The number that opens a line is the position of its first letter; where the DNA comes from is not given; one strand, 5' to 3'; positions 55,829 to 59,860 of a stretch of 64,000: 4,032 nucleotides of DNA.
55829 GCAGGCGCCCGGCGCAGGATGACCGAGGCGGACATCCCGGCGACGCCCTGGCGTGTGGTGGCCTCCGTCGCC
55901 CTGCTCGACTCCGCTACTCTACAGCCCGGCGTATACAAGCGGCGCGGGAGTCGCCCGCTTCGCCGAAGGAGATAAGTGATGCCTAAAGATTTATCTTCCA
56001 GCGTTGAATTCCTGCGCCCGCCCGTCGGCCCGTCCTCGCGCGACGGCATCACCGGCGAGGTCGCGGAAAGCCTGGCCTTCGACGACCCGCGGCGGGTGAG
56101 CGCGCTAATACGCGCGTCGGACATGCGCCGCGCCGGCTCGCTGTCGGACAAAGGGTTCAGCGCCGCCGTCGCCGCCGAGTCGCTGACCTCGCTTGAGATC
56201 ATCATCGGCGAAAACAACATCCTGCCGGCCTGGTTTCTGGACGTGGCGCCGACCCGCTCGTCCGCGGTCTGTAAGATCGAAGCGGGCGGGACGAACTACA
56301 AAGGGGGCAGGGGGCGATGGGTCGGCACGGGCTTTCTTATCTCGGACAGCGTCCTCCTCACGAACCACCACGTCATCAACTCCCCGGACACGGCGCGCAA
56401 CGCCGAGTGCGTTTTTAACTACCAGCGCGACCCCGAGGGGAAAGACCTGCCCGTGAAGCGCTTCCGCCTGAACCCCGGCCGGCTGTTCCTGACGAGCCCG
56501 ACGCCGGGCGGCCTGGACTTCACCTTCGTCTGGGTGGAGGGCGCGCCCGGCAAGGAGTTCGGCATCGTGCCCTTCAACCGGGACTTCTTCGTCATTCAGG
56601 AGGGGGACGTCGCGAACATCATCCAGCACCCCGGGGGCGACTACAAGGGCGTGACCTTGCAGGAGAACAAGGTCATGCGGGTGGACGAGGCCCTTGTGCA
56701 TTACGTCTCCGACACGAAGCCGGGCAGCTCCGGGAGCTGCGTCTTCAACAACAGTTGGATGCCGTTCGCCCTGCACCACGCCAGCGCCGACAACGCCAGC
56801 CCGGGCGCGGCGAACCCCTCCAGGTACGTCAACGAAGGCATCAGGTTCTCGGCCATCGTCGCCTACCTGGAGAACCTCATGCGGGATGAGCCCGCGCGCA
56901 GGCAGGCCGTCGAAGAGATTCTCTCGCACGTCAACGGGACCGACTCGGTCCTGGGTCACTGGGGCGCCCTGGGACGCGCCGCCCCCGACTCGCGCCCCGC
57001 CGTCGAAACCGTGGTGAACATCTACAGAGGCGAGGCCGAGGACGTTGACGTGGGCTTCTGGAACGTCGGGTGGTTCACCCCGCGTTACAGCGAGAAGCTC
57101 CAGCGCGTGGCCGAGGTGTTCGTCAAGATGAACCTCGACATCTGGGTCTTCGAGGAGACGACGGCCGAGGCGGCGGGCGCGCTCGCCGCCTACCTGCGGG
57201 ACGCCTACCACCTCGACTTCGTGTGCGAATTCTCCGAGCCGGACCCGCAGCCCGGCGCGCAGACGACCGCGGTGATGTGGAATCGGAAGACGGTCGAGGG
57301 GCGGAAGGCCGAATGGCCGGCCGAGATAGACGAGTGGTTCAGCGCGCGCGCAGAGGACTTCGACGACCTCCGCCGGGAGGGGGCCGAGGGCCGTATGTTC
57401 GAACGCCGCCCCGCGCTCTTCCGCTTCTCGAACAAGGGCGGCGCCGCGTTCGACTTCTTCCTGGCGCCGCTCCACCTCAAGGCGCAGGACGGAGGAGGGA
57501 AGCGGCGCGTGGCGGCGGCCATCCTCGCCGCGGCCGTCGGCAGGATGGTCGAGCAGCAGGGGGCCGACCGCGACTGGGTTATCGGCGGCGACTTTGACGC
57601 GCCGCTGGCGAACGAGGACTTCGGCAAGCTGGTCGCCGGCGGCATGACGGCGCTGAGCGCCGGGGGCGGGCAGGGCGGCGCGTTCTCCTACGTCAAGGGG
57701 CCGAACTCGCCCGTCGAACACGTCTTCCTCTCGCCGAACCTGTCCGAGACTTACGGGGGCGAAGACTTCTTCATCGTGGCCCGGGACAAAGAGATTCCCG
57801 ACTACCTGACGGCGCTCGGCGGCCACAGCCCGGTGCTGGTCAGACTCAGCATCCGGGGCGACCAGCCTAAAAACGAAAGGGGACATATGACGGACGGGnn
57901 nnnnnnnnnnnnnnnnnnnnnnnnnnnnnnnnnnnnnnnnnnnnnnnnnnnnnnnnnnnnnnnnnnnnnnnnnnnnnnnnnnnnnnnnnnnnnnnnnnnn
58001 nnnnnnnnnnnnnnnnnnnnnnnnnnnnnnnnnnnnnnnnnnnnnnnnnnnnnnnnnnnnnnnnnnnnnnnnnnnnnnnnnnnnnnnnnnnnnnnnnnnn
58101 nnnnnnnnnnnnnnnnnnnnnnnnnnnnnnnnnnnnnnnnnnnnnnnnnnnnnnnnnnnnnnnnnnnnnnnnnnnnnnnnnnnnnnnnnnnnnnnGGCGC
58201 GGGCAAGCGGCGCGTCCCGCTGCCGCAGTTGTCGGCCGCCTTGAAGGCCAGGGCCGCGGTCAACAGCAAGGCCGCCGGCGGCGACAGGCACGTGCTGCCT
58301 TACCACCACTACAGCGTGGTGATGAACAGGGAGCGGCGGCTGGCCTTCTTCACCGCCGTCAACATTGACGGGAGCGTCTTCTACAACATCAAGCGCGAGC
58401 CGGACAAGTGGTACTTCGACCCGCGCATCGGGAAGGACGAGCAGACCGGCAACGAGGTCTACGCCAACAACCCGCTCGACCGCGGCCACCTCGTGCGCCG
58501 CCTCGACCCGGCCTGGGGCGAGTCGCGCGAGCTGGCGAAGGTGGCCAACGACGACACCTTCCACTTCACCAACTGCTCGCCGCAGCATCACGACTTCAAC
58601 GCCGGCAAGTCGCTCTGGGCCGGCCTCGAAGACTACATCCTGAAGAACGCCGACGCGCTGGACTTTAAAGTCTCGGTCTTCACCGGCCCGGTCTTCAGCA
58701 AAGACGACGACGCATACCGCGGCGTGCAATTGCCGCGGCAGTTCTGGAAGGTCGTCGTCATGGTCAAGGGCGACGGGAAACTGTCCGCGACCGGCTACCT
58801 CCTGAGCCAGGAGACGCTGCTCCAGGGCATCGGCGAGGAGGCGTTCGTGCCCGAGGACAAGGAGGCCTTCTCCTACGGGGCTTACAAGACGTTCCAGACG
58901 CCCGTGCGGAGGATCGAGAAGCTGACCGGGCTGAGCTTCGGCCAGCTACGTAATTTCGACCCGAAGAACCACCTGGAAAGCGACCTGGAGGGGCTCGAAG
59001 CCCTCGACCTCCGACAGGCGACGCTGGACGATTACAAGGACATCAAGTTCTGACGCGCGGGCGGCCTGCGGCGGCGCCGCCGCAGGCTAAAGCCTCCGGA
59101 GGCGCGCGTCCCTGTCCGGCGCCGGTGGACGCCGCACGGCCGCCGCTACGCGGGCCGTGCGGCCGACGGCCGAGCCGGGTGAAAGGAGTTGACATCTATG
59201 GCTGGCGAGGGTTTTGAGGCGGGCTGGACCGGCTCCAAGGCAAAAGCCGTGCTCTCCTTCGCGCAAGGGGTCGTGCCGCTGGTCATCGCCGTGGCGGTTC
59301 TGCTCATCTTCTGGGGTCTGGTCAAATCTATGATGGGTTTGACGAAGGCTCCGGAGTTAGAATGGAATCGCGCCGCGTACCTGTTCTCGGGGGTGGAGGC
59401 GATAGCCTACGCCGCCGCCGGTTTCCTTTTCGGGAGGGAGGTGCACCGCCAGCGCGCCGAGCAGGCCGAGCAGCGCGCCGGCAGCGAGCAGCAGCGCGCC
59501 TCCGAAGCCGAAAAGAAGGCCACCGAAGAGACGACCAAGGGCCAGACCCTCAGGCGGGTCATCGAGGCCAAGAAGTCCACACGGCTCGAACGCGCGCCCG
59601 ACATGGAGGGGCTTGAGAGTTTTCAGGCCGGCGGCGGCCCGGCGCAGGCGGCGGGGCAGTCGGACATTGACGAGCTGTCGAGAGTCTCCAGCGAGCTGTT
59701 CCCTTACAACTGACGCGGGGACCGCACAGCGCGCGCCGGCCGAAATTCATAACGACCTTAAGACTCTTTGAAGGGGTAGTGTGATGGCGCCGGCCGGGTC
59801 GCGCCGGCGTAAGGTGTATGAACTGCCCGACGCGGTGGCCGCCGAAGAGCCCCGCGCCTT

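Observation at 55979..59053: One 1,024-aa polypeptide combining a serine protease with two unrelated nuclease folds (EEP + beta-beta-alpha-Me)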

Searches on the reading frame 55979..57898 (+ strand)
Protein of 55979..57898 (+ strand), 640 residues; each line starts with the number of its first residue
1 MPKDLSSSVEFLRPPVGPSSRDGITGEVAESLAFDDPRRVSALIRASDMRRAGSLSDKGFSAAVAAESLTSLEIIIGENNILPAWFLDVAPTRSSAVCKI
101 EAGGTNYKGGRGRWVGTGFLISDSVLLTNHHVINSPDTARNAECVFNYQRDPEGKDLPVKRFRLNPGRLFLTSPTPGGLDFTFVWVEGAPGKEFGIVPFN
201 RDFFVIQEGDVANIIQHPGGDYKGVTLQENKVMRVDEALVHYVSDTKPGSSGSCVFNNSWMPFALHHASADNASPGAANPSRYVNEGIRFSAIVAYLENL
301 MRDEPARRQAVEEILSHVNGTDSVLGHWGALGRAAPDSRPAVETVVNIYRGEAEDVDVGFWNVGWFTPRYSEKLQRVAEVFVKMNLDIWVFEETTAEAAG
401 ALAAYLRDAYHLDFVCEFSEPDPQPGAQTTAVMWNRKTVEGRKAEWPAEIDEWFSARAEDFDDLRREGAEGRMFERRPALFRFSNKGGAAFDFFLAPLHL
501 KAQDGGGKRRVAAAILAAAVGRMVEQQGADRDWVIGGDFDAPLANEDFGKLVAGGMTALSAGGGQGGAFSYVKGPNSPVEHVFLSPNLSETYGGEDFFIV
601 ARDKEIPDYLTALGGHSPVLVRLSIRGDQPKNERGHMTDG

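Call 96: search_protein_representatives(protein=window:55979-57898:+)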
Query: 640 residues. Proteins with E-value up to 0.001 (for the whole library): 5372; up to 1e-10: 2735; up to 1e-30: 318. The best 150 are listed.
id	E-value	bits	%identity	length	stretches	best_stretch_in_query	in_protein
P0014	2.8e-250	848.8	59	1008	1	1-633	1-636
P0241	1.2e-201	688.2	52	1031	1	3-635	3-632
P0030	4.7e-190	649.8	52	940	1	28-627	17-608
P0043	9.7e-179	612.5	47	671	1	3-626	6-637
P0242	4.9e-176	603.5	50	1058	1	62-627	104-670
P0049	9.9e-174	595.9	54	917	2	63-472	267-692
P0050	3.9e-173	593.9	50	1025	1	71-632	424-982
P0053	9.0e-172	589.4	50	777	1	65-632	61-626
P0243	1.8e-165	568.6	41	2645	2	7-630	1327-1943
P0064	1.3e-164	565.7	49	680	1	61-626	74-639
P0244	3.0e-164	564.6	47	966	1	43-636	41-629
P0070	1.6e-159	548.9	49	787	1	66-632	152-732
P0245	2.7e-159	548.2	46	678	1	21-625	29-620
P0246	6.8e-157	540.3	45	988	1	36-631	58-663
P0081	1.2e-150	519.7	47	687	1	67-628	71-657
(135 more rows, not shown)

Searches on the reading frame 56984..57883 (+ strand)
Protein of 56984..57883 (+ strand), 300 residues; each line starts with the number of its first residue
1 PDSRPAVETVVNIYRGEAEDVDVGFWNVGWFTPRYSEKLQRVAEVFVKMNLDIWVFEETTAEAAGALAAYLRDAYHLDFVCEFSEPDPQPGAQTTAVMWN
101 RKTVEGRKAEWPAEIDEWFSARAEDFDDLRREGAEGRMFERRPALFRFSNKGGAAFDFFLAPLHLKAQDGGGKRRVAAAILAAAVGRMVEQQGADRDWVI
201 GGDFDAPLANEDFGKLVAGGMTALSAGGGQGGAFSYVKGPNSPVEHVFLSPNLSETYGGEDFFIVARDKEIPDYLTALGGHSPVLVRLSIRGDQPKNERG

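Call 47: search_solved_structures(query=A3, max_evalue=1, show_alignments=3)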
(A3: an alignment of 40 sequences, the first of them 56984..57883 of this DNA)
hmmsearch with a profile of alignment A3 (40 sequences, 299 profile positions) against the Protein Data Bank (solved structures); distinct sequences matched with E-value up to 1: 11.
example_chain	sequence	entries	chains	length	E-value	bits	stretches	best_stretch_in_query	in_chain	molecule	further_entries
9sf9_A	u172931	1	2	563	2.2e-06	30.3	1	174-292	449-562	Endonuclease/exonuclease/phosphatase domain-containing protein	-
9sf8_A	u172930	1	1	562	1.5e-05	27.5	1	174-291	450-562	Endonuclease/exonuclease/phosphatase domain-containing protein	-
9ysf_A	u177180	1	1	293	0.0014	21.1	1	132-265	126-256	Endonuclease/exonuclease/phosphatase family domain-containing protein 1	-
9yxy_A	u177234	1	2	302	0.0015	21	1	133-265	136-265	Endonuclease/exonuclease/phosphatase family domain-containing protein 1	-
9yi2_A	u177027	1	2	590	0.0054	19.1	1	133-267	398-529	Endonuclease/exonuclease/phosphatase family domain-containing protein 1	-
3g6s_A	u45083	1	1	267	0.023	17.1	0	160-229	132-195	Putative endonuclease/exonuclease/phosphatase family protein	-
4c1r_A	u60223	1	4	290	0.033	16.5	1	154-257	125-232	MANNOSYL-6-PHOSPHATASE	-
4awn_A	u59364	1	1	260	0.036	16.4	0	127-169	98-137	DEOXYRIBONUCLEASE-1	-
3mpr_A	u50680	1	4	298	0.056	15.8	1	154-257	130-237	Putative endonuclease/exonuclease/phosphatase family protein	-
4fva_A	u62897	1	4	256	0.11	14.9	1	19-79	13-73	5'-tyrosyl-DNA phosphodiesterase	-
4f1i_A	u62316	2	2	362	0.16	14.3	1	19-79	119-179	5'-tyrosyl-DNA phosphodiesterase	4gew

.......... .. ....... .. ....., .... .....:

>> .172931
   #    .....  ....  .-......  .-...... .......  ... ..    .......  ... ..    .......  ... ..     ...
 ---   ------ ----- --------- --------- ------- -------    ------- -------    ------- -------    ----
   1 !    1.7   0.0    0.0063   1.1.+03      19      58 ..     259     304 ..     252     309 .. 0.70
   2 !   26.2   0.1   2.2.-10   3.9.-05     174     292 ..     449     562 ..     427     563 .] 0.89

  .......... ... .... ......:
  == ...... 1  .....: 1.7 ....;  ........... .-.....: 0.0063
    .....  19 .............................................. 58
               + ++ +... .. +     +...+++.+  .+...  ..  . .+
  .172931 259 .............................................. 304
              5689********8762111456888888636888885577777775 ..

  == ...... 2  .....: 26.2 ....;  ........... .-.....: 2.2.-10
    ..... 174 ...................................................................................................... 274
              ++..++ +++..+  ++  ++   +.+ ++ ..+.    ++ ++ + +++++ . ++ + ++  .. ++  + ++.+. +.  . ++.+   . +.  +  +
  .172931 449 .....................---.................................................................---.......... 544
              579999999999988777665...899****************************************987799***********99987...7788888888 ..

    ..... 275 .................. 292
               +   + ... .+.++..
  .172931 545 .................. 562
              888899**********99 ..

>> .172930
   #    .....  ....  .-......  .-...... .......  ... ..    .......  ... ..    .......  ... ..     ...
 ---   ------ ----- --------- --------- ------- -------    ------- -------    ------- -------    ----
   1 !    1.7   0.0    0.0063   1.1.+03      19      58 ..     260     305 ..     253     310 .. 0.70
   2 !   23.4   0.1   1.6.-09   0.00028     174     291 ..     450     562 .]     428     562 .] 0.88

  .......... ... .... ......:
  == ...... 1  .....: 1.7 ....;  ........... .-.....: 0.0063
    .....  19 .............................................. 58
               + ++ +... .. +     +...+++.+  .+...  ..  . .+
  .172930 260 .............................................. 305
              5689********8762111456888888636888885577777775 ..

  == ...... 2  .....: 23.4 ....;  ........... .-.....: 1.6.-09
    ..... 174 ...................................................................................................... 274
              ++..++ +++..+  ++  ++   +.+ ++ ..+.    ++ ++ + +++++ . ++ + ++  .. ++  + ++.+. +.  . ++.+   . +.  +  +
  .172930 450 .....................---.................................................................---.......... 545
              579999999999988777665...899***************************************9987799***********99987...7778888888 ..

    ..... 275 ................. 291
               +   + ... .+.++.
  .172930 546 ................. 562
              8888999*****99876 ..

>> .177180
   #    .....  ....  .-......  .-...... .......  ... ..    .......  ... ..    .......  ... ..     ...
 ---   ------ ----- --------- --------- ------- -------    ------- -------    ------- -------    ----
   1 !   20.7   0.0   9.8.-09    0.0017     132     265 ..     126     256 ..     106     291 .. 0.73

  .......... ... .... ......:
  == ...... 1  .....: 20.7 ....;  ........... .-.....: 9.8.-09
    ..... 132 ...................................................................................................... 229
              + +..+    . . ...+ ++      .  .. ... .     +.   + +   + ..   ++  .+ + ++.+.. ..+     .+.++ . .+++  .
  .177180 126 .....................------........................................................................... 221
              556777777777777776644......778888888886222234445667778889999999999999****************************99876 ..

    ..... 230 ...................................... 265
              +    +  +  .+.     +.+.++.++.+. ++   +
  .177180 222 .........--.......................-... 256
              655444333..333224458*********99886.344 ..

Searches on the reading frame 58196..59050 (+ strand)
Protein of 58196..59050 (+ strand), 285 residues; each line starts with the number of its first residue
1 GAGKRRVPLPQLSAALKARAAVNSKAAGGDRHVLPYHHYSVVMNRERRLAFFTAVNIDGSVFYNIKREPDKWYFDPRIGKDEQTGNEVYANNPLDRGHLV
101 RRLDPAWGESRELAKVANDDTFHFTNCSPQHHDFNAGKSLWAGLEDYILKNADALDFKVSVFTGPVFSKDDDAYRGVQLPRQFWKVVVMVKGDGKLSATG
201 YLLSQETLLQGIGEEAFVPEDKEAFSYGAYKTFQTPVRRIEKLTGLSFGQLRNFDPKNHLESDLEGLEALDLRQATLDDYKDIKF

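Call 49: search_solved_structures(query=window:58196-59050:+, max_evalue=0.001, show_alignments=2)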
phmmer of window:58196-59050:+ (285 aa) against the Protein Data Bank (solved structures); distinct sequences matched with E-value up to 0.001: 8.
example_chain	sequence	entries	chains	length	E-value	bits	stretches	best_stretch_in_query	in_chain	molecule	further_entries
1zm8_A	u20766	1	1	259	1.9e-06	30.9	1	29-256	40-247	Nuclease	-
2o3b_A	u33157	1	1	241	2.1e-06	30.7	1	30-256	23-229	Nuclease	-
1g8t_A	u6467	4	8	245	5.2e-06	29.4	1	27-203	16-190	NUCLEASE SM2 ISOFORM | PROTEIN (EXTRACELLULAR ENDONUCLEASE) | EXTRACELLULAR ENDONUCLEASE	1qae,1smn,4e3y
3ism_A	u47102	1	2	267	0.00035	23.4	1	32-212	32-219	CG8862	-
9m0g_A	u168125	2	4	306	0.00065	22.5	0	82-218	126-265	Endonuclease G, mitochondrial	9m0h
6m3f_B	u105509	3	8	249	0.00076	22.3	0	84-217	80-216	Endonuclease G, mitochondrial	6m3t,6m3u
6lyf_A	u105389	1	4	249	0.00079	22.2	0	84-217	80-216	Endonuclease G, mitochondrial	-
6njt_A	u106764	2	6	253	0.00082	22.2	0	84-217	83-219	Endonuclease G, mitochondrial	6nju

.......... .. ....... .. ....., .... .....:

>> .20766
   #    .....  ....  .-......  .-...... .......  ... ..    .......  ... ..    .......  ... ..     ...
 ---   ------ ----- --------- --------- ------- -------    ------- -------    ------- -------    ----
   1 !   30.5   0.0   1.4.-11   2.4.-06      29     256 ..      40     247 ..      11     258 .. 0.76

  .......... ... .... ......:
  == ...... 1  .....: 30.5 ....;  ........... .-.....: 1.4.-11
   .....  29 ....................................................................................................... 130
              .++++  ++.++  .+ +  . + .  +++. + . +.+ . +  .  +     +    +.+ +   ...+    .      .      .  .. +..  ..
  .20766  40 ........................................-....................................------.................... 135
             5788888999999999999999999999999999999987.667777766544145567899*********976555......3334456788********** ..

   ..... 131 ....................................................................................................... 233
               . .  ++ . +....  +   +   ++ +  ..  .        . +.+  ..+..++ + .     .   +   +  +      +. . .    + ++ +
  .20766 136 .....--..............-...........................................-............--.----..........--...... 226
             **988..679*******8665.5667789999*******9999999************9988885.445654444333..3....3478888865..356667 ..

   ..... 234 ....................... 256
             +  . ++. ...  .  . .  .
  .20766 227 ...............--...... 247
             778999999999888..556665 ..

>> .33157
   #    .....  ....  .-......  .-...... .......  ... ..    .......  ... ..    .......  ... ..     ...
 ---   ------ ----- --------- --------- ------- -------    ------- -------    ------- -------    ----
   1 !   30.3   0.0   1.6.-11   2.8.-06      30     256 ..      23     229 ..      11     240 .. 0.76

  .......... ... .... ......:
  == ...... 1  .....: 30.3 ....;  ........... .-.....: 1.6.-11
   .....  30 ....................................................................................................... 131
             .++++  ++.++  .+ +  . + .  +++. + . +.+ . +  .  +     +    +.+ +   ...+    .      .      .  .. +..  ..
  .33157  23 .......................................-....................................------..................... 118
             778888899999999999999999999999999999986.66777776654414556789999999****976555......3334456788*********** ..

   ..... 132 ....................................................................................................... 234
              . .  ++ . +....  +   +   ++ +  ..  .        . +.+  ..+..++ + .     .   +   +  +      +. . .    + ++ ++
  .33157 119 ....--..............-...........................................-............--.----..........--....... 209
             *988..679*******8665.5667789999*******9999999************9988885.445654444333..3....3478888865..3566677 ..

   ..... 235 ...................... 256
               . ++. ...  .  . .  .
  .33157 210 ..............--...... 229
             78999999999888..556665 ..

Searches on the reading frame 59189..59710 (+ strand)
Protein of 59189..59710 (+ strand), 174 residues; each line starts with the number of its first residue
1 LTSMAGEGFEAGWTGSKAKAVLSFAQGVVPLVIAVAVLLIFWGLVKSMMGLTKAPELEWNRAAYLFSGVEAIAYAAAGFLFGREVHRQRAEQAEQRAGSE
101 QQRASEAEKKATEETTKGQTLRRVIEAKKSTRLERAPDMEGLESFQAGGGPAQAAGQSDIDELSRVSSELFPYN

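Call 11: search_protein_families(library=pfam, proteins=[window:59189-59710:+], max_evalue=0.01)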
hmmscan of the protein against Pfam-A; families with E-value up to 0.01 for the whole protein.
window:59189-59710:+ (174 aa): 0 families

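Call 35: search_protein_families(library=pfam, proteins=[window:59198-59710:+], max_evalue=10)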
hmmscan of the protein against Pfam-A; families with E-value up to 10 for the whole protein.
window:59198-59710:+ (171 aa): 4 families
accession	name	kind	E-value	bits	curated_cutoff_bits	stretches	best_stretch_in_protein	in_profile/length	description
PF07168.17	Ureide_permease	-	0.048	12.8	27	1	56-121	97-161/359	Ureide permease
PF11839.13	Alanine_zipper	-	0.069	13.9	23.1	1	84-114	28-58/69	Alanine-zipper, major outer membrane lipoprotein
PF01984.25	dsDNA_bind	-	1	10.1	26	1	84-132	3-51/106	Double-stranded DNA-binding domain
PF16118.10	DUF4834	-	1.9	9.9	27.8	1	28-119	12-71/99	Domain of unknown function (DUF4834)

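Call 57: search_protein_families(library=padloc, proteins=[window:59198-59710:+], max_evalue=0.01)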
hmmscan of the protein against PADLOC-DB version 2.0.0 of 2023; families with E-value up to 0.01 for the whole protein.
window:59198-59710:+ (171 aa): 0 families
